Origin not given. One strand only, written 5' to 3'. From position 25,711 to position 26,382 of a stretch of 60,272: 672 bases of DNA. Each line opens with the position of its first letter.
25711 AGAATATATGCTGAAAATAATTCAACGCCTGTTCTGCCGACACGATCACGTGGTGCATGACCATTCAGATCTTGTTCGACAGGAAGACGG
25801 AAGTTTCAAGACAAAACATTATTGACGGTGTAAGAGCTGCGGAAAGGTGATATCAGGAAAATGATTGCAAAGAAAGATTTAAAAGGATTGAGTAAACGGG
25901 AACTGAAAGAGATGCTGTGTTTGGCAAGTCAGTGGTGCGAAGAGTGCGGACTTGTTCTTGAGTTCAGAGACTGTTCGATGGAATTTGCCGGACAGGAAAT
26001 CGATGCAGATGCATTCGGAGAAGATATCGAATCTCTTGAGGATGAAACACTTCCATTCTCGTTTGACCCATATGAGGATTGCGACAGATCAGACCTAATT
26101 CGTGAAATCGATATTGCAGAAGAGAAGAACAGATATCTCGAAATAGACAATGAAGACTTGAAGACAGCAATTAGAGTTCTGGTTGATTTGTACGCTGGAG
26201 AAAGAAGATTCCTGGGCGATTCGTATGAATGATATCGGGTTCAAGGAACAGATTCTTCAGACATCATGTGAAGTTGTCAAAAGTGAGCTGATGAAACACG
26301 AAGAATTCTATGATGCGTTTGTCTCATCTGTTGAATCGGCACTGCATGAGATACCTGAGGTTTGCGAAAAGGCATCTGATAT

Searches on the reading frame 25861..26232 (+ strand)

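Call 20: search_protein_families(library=phrogs, proteins=[window:25861-26232:+], max_evalue=0.001)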
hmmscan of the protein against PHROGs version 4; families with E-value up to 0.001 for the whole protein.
window:25861-26232:+ (123 aa): 0 families

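Call 37: search_protein_families(library=pfam, proteins=[window:25861-26232:+], max_evalue=0.05)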
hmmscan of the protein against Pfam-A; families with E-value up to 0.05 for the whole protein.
window:25861-26232:+ (123 aa): 1 family
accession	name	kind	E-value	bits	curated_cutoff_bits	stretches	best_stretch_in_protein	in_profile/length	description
PF08271.17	Zn_Ribbon_TF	-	0.015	15.3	29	1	26-39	22-35/43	TFIIB zinc-binding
